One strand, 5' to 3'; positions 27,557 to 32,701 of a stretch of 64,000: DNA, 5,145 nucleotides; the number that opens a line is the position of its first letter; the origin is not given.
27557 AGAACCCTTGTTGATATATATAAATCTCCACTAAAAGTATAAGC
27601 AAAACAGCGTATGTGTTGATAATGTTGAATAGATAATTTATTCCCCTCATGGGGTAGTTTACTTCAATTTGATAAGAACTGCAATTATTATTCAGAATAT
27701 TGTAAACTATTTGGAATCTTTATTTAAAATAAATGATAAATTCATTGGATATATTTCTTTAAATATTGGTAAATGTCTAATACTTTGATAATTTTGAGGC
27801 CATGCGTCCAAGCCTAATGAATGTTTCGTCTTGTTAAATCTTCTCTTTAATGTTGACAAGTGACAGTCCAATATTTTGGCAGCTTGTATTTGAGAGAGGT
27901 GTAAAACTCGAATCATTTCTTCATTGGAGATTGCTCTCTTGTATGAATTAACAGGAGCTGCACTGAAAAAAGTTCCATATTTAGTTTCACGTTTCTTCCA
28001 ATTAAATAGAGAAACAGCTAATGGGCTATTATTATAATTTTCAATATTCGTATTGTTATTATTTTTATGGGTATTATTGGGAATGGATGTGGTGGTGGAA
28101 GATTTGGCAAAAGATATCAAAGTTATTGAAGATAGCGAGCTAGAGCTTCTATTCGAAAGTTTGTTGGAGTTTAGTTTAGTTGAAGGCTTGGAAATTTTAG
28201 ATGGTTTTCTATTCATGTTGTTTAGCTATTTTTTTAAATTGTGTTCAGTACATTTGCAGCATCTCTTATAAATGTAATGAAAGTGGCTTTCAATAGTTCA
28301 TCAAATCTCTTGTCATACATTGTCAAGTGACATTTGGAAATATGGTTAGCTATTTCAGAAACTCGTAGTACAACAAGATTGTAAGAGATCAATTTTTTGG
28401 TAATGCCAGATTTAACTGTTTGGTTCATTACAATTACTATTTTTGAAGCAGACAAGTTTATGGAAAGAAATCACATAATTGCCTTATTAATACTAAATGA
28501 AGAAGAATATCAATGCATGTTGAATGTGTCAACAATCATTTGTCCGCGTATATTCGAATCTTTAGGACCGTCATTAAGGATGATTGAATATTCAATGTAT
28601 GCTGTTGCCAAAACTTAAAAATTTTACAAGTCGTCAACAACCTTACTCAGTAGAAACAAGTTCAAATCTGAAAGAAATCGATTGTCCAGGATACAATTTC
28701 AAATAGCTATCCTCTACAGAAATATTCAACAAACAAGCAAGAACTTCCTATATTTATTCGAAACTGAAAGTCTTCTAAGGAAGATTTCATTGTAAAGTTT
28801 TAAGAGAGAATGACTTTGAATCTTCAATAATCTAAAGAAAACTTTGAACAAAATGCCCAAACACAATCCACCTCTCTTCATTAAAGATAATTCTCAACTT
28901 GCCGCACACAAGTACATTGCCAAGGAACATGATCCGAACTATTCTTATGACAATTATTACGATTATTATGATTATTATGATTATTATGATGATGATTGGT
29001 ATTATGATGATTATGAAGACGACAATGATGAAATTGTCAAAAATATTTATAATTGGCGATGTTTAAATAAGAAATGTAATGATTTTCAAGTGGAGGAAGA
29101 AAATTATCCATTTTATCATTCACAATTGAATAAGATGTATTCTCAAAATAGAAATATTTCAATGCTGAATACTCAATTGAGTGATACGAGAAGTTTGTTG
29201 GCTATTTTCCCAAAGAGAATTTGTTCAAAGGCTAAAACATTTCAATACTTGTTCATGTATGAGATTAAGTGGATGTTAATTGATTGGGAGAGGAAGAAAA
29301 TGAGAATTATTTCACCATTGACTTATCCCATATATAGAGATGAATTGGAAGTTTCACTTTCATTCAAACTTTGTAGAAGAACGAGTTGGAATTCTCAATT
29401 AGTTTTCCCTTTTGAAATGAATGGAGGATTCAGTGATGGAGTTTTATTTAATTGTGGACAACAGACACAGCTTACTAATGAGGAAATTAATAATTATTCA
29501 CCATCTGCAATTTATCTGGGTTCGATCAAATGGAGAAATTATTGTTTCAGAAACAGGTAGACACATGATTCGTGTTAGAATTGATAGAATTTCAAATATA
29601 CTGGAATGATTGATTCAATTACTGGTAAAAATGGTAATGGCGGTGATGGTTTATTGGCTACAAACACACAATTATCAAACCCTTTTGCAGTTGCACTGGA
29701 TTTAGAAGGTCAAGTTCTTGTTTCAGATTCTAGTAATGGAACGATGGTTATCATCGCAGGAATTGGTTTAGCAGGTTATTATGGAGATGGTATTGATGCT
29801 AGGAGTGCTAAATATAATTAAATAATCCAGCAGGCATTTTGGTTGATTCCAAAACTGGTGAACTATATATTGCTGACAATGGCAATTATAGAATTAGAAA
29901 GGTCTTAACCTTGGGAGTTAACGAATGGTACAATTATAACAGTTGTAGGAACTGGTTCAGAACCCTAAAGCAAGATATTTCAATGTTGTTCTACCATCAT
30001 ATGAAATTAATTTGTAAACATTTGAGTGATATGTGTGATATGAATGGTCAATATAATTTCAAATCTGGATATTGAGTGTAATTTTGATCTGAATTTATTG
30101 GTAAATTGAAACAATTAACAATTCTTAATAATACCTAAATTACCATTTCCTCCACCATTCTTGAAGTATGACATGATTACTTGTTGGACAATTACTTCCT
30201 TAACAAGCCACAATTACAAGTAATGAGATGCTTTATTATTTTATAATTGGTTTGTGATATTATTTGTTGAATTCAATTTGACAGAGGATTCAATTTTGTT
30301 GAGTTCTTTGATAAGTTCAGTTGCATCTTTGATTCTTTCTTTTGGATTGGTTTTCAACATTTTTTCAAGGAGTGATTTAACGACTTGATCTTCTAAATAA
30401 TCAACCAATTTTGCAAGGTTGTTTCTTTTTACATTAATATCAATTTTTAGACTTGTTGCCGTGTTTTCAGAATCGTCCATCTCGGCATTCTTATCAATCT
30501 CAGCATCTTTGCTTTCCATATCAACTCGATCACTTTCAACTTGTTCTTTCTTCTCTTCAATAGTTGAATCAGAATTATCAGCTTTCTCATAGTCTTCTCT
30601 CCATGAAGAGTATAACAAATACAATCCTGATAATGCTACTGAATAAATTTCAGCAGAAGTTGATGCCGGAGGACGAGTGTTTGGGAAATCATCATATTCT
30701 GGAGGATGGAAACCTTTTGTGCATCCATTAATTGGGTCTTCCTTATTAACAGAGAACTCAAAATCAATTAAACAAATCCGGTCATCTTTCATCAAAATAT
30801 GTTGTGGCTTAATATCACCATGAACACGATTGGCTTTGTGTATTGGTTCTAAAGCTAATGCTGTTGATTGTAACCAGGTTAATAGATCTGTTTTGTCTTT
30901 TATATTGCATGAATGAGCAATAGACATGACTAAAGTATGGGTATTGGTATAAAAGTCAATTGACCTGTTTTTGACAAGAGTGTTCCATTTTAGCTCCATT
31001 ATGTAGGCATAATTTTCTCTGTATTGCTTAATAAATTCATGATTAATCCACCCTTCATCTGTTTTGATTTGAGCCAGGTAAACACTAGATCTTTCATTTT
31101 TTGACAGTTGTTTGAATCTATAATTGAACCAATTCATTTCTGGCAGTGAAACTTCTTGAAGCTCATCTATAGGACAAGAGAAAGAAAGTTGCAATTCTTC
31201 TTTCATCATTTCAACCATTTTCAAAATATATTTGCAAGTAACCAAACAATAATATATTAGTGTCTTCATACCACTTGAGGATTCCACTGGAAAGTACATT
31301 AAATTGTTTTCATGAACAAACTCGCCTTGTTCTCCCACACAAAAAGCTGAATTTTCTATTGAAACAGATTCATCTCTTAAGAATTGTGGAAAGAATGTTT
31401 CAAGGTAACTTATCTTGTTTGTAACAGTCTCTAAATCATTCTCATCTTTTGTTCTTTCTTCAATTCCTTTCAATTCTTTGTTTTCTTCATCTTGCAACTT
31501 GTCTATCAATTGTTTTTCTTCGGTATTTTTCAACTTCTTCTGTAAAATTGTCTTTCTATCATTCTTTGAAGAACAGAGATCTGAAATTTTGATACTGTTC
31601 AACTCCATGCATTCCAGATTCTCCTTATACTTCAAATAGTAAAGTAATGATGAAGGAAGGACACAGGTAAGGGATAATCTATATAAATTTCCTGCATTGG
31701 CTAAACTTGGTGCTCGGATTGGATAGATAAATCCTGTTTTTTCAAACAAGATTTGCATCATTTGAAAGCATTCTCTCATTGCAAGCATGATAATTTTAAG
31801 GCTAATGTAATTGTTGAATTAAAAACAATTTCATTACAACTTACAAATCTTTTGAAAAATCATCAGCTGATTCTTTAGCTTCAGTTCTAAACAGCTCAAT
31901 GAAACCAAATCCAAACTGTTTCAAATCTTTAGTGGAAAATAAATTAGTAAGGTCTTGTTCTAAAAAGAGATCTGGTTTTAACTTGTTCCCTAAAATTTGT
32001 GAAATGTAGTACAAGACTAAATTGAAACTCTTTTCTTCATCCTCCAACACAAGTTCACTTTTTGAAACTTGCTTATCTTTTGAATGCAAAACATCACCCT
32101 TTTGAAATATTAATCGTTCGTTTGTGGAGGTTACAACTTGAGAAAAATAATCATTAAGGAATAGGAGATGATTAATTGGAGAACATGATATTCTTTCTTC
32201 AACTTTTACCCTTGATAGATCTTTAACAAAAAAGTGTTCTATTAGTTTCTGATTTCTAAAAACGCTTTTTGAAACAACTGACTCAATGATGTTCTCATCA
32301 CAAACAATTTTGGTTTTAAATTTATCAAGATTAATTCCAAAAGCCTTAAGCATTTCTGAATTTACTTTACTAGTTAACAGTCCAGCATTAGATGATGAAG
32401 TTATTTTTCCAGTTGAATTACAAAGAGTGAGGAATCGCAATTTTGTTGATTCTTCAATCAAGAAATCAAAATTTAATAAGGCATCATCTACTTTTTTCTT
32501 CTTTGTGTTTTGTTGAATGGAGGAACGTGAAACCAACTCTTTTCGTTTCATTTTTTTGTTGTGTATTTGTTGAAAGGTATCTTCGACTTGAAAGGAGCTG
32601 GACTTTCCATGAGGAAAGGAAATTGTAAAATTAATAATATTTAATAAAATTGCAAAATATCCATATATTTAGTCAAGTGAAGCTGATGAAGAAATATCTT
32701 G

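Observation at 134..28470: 28-kb block of four co-amplified, lineage-specific small-protein gene families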

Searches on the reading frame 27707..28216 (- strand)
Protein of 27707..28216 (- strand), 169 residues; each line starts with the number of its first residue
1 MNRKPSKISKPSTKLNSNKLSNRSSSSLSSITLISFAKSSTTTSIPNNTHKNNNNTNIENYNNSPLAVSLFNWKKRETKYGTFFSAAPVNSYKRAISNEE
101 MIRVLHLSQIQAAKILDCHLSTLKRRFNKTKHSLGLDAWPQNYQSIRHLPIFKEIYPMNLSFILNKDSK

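Call 7: search_protein_families(library=pfam, max_evalue=1, proteins=[window:27707-28216:-])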
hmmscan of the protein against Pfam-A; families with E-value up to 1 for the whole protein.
window:27707-28216:- (169 aa): 3 families
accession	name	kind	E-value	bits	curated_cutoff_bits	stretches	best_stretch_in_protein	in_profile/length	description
PF02042.20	RWP-RK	-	0.0035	17.7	29.3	1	96-141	2-43/49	RWP-RK domain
PF13556.12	HTH_30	-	0.025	14.8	27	1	108-137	14-43/59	PucR C-terminal helix-turn-helix domain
PF20432.4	Xre-like-HTH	-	0.14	12.9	25.8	1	102-128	19-43/63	Antitoxin Xre-like helix-turn-helix domain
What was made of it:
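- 27707..28216 (-): Fam4b, 169 aa (EFC38205, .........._74024), with a C-terminal degenerate RWP-RK/HTH domain at residues 96-141. Pfam RWP-RK scores 17.7 bits against a cut-off of 29.3 (call 7).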

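Call 8: find_encoding_contigs(protein=window:27707-28216:-, flank=10000, max_places=6)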
Protein window:27707-28216:- (169 aa): no gene with exactly this product is on record in the collection.

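Call 16: find_homologous_proteins(query=window:27707-28216:-, max_evalue=0.01)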
Query window:27707-28216:- (169 aa): 2 proteins with E <= 0.01 among 73 candidates.
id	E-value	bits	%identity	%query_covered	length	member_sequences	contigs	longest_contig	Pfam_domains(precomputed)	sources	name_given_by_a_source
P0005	4.7e-102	356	100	100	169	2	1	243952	-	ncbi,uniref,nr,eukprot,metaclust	ncbi:predicted protein [Naegleria gruberi]|uniref:Predicted protein n=1 Tax=Naegleria gruberi TaxID=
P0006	1.0e-23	102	62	46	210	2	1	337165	PF02042.22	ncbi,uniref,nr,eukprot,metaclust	ncbi:predicted protein [Naegleria gruberi]|uniref:Predicted protein n=1 Tax=Naegleria gruberi TaxID=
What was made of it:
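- On RWP-RK (PF02042): Fam4b against P0006: E=1e-23, 62% identity over the C-terminal 46% (call 16).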

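Call 19: search_protein_families(library=pfam, max_evalue=1, proteins=[P0006])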
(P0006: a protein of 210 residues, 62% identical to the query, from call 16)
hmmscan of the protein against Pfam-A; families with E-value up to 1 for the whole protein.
P0006 (210 aa): 3 families
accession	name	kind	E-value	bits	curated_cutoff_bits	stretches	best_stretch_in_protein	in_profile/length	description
PF02042.20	RWP-RK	-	6.7e-07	29.6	29.3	1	140-182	5-43/49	RWP-RK domain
PF08280.17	HTH_Mga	-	0.026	14.9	23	1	149-175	21-47/59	M protein trans-acting positive regulator (MGA) HTH domain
PF13384.12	HTH_23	-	0.27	11.6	24.6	1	148-167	18-37/50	Homeodomain-like domain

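Call 49: predict_structure(alignment_id=A1)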
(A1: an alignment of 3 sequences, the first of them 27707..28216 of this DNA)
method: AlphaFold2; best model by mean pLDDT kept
length: 169 residues; sequences in the alignment: 3
mean_pLDDT: 51.6   pTM: 0.32
mean pLDDT of the five models: 51.6, 51.3, 50.4, 49.1, 46.2
residues with pLDDT >= 90: 0; 70-90: 33; 50-70: 35; < 50: 101
segments of 3 or more residues with pLDDT < 50: 1-3, 21-27, 29-92, 153-155, 157-169
pLDDT, mean of each block of 10 residues (from residue 1): 52 52 43 39 39 37 39 40 40 69 71 80 78 62 50 47 40
secondary structure, 60 per line:
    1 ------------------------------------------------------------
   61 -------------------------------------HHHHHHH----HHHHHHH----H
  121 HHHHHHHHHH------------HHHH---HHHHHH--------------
elements in order: H98-104 H109-115 H120-130 H143-146 H150-155
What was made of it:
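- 27707..28216 (-): AF2 predicts three helices at residues 98-130 with pLDDT 70-80 (call 49).
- On RWP-RK (PF02042): AF2 predicts three helices at residues 98-130 with pLDDT 70-80, but the overall pLDDT is 52 (call 49).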

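Call 52: search_solved_structures(query=A1, max_evalue=1, show_alignments=2)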
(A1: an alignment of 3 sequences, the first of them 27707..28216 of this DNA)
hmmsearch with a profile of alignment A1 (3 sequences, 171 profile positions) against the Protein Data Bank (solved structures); distinct sequences matched with E-value up to 1: 3.
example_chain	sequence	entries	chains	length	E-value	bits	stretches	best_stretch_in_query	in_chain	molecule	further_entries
7yil_A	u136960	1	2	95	0.35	14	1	126-160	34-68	GINS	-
2bmb_A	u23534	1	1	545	0.46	13.6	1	133-161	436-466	FOLIC ACID SYNTHESIS PROTEIN FOL1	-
2dbc_A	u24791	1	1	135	0.59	13.3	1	89-133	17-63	unnamed protein product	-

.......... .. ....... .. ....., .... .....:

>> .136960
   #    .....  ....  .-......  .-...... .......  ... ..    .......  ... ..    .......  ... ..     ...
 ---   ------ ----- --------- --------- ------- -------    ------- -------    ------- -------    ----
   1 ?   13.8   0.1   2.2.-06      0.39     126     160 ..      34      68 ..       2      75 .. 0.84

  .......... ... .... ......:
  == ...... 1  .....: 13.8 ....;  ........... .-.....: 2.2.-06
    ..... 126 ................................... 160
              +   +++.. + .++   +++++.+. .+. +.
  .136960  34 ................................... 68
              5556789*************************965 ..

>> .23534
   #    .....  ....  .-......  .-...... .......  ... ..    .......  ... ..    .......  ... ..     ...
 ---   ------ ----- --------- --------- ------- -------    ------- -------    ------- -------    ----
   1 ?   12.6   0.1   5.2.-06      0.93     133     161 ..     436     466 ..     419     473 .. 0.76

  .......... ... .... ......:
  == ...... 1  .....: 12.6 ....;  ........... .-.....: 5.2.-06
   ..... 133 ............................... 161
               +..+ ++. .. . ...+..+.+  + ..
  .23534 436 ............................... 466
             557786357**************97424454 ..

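Call 85: fold_search(model_id=the predicted structure, library=pdb)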
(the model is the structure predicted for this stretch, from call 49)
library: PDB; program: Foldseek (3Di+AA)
matches with E <= 10: 370; with E <= 0.001: 0
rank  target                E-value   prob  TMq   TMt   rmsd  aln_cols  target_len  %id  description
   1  7trv_B                6.3e-01  0.66  0.21  0.38   4.2        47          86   26  Crystal Structure of the DNA-Binding Domain of the LysR family Transcriptional Regulator YfbA from Yersinia pestis (released 2022-02-09)
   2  7trv_D                6.3e-01  0.66  0.21  0.37   4.2        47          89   26  Crystal Structure of the DNA-Binding Domain of the LysR family Transcriptional Regulator YfbA from Yersinia pestis (released 2022-02-09)
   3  7trv_A                7.7e-01  0.69  0.20  0.36   2.2        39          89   28  Crystal Structure of the DNA-Binding Domain of the LysR family Transcriptional Regulator YfbA from Yersinia pestis (released 2022-02-09)
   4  3hhg_A                9.3e-01  0.51  0.20  0.12   3.7        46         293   24  Structure of CrgA, a LysR-type transcriptional regulator from Neisseria meningitidis. (released 2009-07-07)
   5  2h27_A                9.9e-01  0.47  0.21  0.44   5.1        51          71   22  Crystal Structure of Escherichia coli SigmaE Region 4 Bound to its-35 Element DNA (released 2006-08-22)
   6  2h27_D                1.1e+00  0.41  0.21  0.45   5.1        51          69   22  Crystal Structure of Escherichia coli SigmaE Region 4 Bound to its-35 Element DNA (released 2006-08-22)
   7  1fse_E                1.3e+00  0.54  0.21  0.49   3.4        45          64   16  CRYSTAL STRUCTURE OF THE BACILLUS SUBTILIS REGULATORY PROTEIN GERE (released 2001-03-21)
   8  3t1b_D                1.3e+00  0.33  0.19  0.12   3.6        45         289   20  Crystal structure of the full-length AphB N100E variant (released 2011-11-23)
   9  2cyy                  1.4e+00  0.57  0.22  0.24   3.2        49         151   18  Crystal structure of PH1519 from Pyrococcus horikosii OT3 (released 2006-09-19)
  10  4wcg_A                1.4e+00  0.44  0.19  0.45   2.8        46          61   17  The binding mode of Cyprinid Herpesvirus3 ORF112-Zalpha to Z-DNA (released 2015-11-18)
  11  6jbx_B                1.4e+00  0.38  0.20  0.23   7.8        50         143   26  Crystal structure of Streptococcus pneumoniae FabT in complex with DNA (released 2019-07-24)
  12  4ihs_B                1.5e+00  0.44  0.20  0.34   2.4        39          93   23  Crystal Structure of BenM_DBD/catB site 1 DNA Complex (released 2013-07-10)
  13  3onq_A                1.5e+00  0.41  0.26  0.18   3.6        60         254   25  Crystal Structure of Regulator of Polyketide Synthase Expression BAD_0249 from Bifidobacterium adolescentis (released 2010-09-08)
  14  4o5v                  1.6e+00  0.44  0.20  0.16   3.1        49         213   16  Crystal structure of T. acidophilum IdeR (released 2014-11-05)
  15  1fse_D                1.6e+00  0.38  0.24  0.53   3.7        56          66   14  CRYSTAL STRUCTURE OF THE BACILLUS SUBTILIS REGULATORY PROTEIN GERE (released 2001-03-21)
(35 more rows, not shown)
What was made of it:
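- On RWP-RK (PF02042): The top Foldseek PDB hits are all HTH DNA-binding domains, but E is 0.6 or above (call 85).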

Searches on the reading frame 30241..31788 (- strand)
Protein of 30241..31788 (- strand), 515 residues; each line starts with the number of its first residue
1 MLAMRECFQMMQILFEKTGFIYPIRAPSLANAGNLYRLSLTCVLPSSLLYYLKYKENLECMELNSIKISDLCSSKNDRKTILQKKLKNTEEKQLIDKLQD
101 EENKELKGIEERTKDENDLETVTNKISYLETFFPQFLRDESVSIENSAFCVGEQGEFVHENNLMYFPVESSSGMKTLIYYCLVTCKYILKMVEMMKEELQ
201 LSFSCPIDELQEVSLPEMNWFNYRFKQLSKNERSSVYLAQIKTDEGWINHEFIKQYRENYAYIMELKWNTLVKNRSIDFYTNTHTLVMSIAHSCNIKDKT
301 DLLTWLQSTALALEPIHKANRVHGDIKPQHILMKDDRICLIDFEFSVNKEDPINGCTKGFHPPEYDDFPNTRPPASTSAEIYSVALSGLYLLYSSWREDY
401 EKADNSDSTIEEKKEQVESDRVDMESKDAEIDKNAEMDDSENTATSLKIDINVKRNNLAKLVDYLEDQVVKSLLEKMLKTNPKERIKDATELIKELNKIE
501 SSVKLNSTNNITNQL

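Call 19: search_protein_families(library=pfam, max_evalue=1, proteins=[window:30241-31788:-])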
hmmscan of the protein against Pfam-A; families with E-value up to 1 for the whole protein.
window:30241-31788:- (515 aa): 5 families
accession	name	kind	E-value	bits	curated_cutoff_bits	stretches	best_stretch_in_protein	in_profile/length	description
PF00069.31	Pkinase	-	4.3e-11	43.1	31.7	1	297-493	95-258/263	Protein kinase domain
PF06293.20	Kdo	-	0.00013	22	21.3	1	305-349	123-172/207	Lipopolysaccharide kinase (Kdo/WaaP) family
PF01636.29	APH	-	0.00092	19.5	23.2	1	317-347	166-198/239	Phosphotransferase enzyme family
PF19974.5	TCAD9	-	0.011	15.3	40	1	320-344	298-322/429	Ternary complex associated domain 9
PF01163.29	RIO1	-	0.031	14.3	22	1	282-352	79-157/187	RIO domain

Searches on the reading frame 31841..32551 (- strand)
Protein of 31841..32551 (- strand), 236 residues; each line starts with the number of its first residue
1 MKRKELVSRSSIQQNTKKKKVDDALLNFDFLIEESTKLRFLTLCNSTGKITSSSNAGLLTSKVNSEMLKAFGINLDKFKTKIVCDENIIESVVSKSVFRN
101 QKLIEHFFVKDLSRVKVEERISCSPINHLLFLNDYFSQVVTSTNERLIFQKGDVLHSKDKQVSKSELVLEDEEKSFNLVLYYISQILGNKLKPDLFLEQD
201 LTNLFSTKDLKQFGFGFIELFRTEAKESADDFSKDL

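Call 19: search_protein_families(library=pfam, max_evalue=1, proteins=[window:31841-32551:-])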
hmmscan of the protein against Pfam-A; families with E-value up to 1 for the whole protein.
window:31841-32551:- (236 aa): 2 families
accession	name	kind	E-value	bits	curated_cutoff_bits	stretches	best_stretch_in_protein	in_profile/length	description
PF22327.2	Nudt16-like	-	0.059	13.8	27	1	59-117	49-100/161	U8 snoRNA-decapping enzyme-like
PF13141.11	DUF3979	-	0.11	13.2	25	1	160-199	66-106/115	Protein of unknown function (DUF3979)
